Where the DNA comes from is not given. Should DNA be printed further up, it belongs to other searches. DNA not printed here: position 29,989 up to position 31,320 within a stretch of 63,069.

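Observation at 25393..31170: Three QueG/RdhA-like Fe-S reductase paralogues, a radical-SAM/SPASM enzyme, a cupin and a YgjV-type membrane protein wired into a glycan-uptake operon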

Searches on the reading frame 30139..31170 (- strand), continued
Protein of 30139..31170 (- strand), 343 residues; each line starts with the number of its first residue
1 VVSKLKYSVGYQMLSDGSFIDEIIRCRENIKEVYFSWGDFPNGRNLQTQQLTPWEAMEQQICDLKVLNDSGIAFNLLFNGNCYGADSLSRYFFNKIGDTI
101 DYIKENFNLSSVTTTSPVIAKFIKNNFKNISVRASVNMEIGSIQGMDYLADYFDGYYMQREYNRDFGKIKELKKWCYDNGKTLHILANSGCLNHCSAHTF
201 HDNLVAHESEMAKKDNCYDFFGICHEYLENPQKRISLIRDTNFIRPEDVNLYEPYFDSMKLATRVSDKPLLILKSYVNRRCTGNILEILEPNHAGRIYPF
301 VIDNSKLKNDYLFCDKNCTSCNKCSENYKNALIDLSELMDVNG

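Call 47: search_protein_families(library=pfam, proteins=[L081:14309-15592:+, L043:15134-16417:+, L013:19590-20294:-, L030:5549-6307:-, L068:15692-18298:-, L046:2075-3112:+, L036:4370-6586:-, L057:288-1337:+, L029:17181-18434:+, L060:16603-17586:+], max_evalue=0.001)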
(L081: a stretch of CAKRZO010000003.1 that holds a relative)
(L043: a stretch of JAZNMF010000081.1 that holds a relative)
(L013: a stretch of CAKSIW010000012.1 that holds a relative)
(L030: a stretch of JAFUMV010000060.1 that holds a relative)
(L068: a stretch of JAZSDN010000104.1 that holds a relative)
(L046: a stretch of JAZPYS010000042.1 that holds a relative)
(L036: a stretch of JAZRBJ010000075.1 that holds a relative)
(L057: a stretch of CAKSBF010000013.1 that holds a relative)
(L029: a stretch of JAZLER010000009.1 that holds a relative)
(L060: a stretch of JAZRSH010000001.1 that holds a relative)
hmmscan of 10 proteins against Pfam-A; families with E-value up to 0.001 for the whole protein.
L081:14309-15592:+ (427 aa): 1 family
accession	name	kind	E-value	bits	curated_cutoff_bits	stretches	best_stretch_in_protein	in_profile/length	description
PF01408.29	GFO_IDH_MocA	-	1e-20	75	24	1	5-122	1-119/120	Oxidoreductase family, NAD-binding Rossmann fold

L043:15134-16417:+ (427 aa): 8 families
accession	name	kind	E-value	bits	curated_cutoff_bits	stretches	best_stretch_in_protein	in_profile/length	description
PF12831.13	FAD_oxidored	-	1.5e-82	278.5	27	1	23-415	1-413/416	FAD dependent oxidoreductase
PF01266.30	DAO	-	1.7e-08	34.8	27.9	1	23-63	1-41/353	FAD dependent oxidoreductase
PF00890.30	FAD_binding_2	-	8.7e-08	32.2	20.4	1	23-63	1-41/414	FAD binding domain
PF13450.12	NAD_binding_8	-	2.3e-07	31.4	21.9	1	26-81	1-54/68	NAD(P)-binding Rossmann-like domain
PF03486.20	HI0933_like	-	3.7e-07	30.3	50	1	23-57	2-36/244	HI0933-like protein Rossmann domain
PF07992.20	Pyr_redox_2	-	1.5e-06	28.3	26.1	1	23-60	2-40/291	Pyridine nucleotide-disulphide oxidoreductase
PF01134.28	GIDA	-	1.9e-06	27.7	22.1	1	23-54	1-32/391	Glucose inhibited division protein A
PF04820.20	Trp_halogenase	-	0.00063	19.1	21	0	23-55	1-37/458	Tryptophan halogenase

L013:19590-20294:- (234 aa): 4 families
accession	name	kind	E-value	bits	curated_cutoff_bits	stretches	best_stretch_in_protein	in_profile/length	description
PF00005.33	ABC_tran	-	5.8e-33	114.8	25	1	18-162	2-136/137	ABC transporter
PF13304.12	AAA_21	-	3e-09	37.8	27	1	126-189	229-295/304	AAA domain, putative AbiEii toxin, Type IV TA system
PF13555.12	AAA_29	-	0.00038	20.6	27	1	19-55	14-50/61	P-loop containing region of AAA domain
PF02463.25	SMC_N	-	0.00051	20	40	0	27-183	24-189/220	RecF/RecN/SMC N terminal domain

L030:5549-6307:- (252 aa): 3 families
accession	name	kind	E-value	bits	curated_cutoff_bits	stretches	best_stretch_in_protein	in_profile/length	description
PF00455.28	DeoRC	-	1.5e-44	152.2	31.8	1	82-238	2-159/160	DeoR C terminal sensor domain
PF08220.18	HTH_DeoR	-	2.1e-08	34.2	21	1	13-67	1-56/57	DeoR-like helix-turn-helix domain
PF08279.18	HTH_11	-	0.00055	20.2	25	0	15-51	3-41/55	HTH domain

L068:15692-18298:- (868 aa): 7 families
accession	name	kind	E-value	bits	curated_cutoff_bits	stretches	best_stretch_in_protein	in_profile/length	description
PF00122.25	E1-E2_ATPase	-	2.6e-54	183.9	28.1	1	118-311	2-181/181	E1-E2 ATPase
PF00689.26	Cation_ATPase_C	-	8.2e-46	156.4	27.3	1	694-862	2-174/175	Cation transporting ATPase, C-terminus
PF13246.12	Cation_ATPase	-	1.2e-21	77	21.7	1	376-457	3-88/91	Cation transport ATPase (P-type)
PF00690.31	Cation_ATPase_N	-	2.8e-21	75.4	20.4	1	5-71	3-69/69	Cation transporter/ATPase, N-terminus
PF00702.32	Hydrolase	-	4.4e-20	73.3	26.4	1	329-623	3-191/191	haloacid dehalogenase-like hydrolase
PF08282.18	Hydrolase_3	-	8.7e-05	22.8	20.9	0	596-654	196-253/255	haloacid dehalogenase-like hydrolase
PF12710.13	HAD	-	0.00048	21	27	0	516-620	87-189/189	haloacid dehalogenase-like hydrolase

L046:2075-3112:+ (345 aa): 5 families
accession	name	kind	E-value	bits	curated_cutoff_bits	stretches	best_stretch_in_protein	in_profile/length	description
PF08240.17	ADH_N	-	9e-33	113.1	23.5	1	26-135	2-104/104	Alcohol dehydrogenase GroES-like domain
PF00107.32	ADH_zinc_N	-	4.1e-20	72.5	31.8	1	174-306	1-128/129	Zinc-binding dehydrogenase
PF13602.12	ADH_zinc_N_2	-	4.5e-09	37.8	27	1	216-336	6-128/134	Zinc-binding dehydrogenase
PF16912.11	Glu_dehyd_C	-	1.3e-08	35.1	34.9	1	139-283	7-147/211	Glucose dehydrogenase C-terminus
PF16884.10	ADH_N_2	-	0.00042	20.6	31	1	10-85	14-91/108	N-terminal domain of oxidoreductase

L036:4370-6586:- (738 aa): 3 families
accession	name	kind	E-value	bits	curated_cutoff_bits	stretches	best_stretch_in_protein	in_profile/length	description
PF00933.27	Glyco_hydro_3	-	2.7e-69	234.5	27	1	24-336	1-315/316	Glycosyl hydrolase family 3 N terminal domain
PF01915.27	Glyco_hydro_3_C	-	1.1e-60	205.4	31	1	374-625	1-200/200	Glycosyl hydrolase family 3 C-terminal domain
PF14310.12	Fn3-like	-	7.5e-21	74.5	25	1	660-728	1-70/71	Fibronectin type III-like domain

L057:288-1337:+ (349 aa): 5 families
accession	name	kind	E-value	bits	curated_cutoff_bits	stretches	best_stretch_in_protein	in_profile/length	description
PF01408.29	GFO_IDH_MocA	-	2.2e-26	93.3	24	1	1-120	1-119/120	Oxidoreductase family, NAD-binding Rossmann fold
PF22725.1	GFO_IDH_MocA_C3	-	6.2e-20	71.9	27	1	130-273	2-124/124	GFO/IDH/MocA C-terminal domain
PF02894.22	GFO_IDH_MocA_C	-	7.2e-14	52.5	22.9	1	133-349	1-218/218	Oxidoreductase family, C-terminal alpha/beta domain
PF03807.23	F420_oxidored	-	3.2e-05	24.9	21.6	1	2-86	1-84/94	NADP oxidoreductase coenzyme F420-dependent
PF22685.1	Gal80p_C-like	-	0.00012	22.8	29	1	129-275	3-151/152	Gal80p, C-terminal domain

L029:17181-18434:+ (417 aa): 2 families
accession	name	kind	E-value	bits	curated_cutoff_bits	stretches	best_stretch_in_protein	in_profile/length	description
PF13685.12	Fe-ADH_2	-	9.8e-29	100.7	28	1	29-175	1-149/149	Iron-containing alcohol dehydrogenase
PF00465.25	Fe-ADH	-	4.1e-11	43.2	31.3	1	28-126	4-105/168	Iron-containing alcohol dehydrogenase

L060:16603-17586:+ (327 aa): 1 family
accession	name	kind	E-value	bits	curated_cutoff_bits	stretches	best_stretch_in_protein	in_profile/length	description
PF02811.25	PHP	-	2.2e-06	28.5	26.4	1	16-58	2-41/164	PHP domain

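Call 48: search_solved_structures(query=L081:14309-15592:+, max_evalue=0.001)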
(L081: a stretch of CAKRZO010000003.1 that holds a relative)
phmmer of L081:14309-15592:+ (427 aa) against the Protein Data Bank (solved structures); distinct sequences matched with E-value up to 0.001: 43.
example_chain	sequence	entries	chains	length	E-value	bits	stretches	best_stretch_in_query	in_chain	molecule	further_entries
7xr9_A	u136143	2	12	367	5.4e-18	68.7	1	3-152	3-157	DgpA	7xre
9m3d_B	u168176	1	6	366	4.1e-14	55.9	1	4-248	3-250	DgpA1 from W974-1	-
3e18_A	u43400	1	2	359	2.2e-12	50.2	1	4-153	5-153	oxidoreductase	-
9azo_A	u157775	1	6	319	3.2e-10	43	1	2-143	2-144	PmdC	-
6t2b_A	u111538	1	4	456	3e-09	39.9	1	61-191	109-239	Glycosyl hydrolase family 109 protein 2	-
3db2_A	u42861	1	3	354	8.1e-09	38.4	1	5-125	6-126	putative NADPH-dependent oxidoreductase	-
1zh8_A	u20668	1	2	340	5.4e-08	35.7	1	4-146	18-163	oxidoreductase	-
3e82_A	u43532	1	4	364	6.8e-08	35.4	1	5-155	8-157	Putative oxidoreductase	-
2ixa_A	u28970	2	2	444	7.5e-08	35.2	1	37-160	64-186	ALPHA-N-ACETYLGALACTOSAMINIDASE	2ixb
3rc9_A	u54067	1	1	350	1.2e-07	34.5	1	5-111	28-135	Sugar 3-ketoreductase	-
3rbv_A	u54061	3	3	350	2.3e-07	33.6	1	5-110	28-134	Sugar 3-ketoreductase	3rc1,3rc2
3rc7_A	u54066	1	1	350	2.3e-07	33.6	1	5-110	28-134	Sugar 3-ketoreductase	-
3rcb_A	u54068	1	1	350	2.3e-07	33.6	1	5-110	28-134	Sugar 3-ketoreductase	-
6nor_A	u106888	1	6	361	2.7e-07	33.4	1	1-133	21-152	Putative NAD dependent dehydrogenase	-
3kux_A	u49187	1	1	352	3.3e-07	33.1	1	1-169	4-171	Putative oxidoreductase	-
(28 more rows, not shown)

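Call 55: search_solved_structures(query=A4, max_evalue=1, show_alignments=1)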
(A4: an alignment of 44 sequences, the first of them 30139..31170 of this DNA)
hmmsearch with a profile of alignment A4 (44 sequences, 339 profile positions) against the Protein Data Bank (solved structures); distinct sequences matched with E-value up to 1: 0.

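Call 63: search_protein_families(library=pfam, proteins=[L014:2766-5924:+, L025:11062-12132:+, L025:12173-12913:+, L025:12910-13755:+, L036:12047-14041:+, L036:14060-16132:+, L057:10953-11336:+, L057:11402-12109:+, L023:7527-8495:+, L048:2919-3842:-], max_evalue=0.001)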
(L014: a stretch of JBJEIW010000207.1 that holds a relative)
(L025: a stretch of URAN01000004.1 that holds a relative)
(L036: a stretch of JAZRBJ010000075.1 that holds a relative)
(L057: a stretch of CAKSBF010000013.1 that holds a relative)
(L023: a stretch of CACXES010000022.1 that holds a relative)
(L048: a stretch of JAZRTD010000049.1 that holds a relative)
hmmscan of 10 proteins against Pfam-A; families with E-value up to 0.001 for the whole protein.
L014:2766-5924:+ (1052 aa): 0 families

L025:11062-12132:+ (356 aa): 1 family
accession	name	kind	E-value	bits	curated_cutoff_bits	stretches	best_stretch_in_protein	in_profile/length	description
PF01297.22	ZnuA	-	2.3e-61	208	29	1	54-352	1-261/263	Zinc-uptake complex component A periplasmic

L025:12173-12913:+ (246 aa): 7 families
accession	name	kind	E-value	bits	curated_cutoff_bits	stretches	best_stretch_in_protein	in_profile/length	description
PF00005.33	ABC_tran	-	3.9e-29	102.4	25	1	20-160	2-136/137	ABC transporter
PF13304.12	AAA_21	-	9.3e-14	52.6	27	2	130-193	235-300/304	AAA domain, putative AbiEii toxin, Type IV TA system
PF13555.12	AAA_29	-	1.8e-06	28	27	1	24-55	17-48/61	P-loop containing region of AAA domain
PF13175.12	AAA_15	-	1.9e-06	28.2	32.1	1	22-101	19-92/374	AAA ATPase domain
PF02463.25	SMC_N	-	2.4e-06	27.6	40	1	31-192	26-198/220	RecF/RecN/SMC N terminal domain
PF13476.12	AAA_23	-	9.1e-06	26.9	27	1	20-51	13-41/201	AAA domain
PF13401.12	AAA_22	-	0.00019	22.2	27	1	32-189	8-121/130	AAA domain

L025:12910-13755:+ (281 aa): 1 family
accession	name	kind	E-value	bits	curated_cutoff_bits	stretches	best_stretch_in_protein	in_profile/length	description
PF00950.22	ABC-3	-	2.3e-44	152.3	20.1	1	13-273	1-255/258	ABC 3 transport family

L036:12047-14041:+ (664 aa): 0 families

L036:14060-16132:+ (690 aa): 0 families

L057:10953-11336:+ (127 aa): 1 family
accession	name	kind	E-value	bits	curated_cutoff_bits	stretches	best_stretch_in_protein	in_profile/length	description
PF02518.31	HATPase_c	-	2.2e-10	41.4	26.4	1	14-122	6-109/111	Histidine kinase-, DNA gyrase B-, and HSP90-like ATPase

L057:11402-12109:+ (235 aa): 4 families
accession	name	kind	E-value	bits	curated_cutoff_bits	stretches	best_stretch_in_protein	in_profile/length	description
PF02230.22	Abhydrolase_2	-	9.2e-12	45.7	23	1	28-221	9-206/217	Phospholipase/Carboxylesterase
PF00326.27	Peptidase_S9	-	1.5e-08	34.8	22.6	1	117-176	55-114/213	Prolyl oligopeptidase family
PF00756.26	Esterase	-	4.8e-06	27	22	1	20-166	11-155/251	Putative esterase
PF20434.5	BD-FAE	-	2.9e-05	24.1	26.8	0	118-137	81-100/215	BD-FAE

L023:7527-8495:+ (322 aa): 7 families
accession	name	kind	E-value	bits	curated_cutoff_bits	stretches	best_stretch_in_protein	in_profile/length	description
PF05448.18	AXE1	-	2.2e-112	375.4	21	1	4-321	1-320/321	Acetyl xylan esterase (AXE1)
PF00326.27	Peptidase_S9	-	2.6e-12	47.1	22.6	1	157-306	43-188/213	Prolyl oligopeptidase family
PF00561.26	Abhydrolase_1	-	7.3e-11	42.6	25.8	1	87-201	1-92/245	alpha/beta hydrolase fold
PF12146.15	Hydrolase_4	-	2e-09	37.6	27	1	256-309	182-236/239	Serine aminopeptidase, S33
PF02129.25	Peptidase_S15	-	3.8e-08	33.8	23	0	69-125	2-64/262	X-Pro dipeptidyl-peptidase (S15 family)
PF12697.13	Abhydrolase_6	-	0.00017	22.7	26.3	1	89-224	1-110/217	Alpha/beta hydrolase family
PF12740.14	PETase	-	0.00022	21.2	28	0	161-214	111-161/263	PET hydrolase-like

L048:2919-3842:- (307 aa): 1 family
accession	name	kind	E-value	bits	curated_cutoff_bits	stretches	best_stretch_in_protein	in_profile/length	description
PF01244.27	Peptidase_M19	-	8.3e-92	308.2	26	1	3-303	6-318/319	Membrane dipeptidase (Peptidase family M19)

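Call 65: search_solved_structures(query=L014:3786-5921:+, max_evalue=1)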
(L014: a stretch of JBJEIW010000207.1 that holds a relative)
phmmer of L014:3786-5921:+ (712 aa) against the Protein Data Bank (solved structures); distinct sequences matched with E-value up to 1: 4.
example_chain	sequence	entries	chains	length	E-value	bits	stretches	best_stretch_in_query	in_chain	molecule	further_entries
9beh_A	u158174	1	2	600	0.0002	23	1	52-307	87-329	GH110A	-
8pvs_A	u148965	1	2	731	0.0016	20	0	54-113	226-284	Alpha-1,3-galactosidase B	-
9i4f_A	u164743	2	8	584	0.045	15.2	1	52-118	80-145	Alpha-1,3-galactosidase PpaGal | Alpha-1,3-galactosidase B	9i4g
4bry_B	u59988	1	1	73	0.3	12.5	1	471-513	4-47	MULTICILIN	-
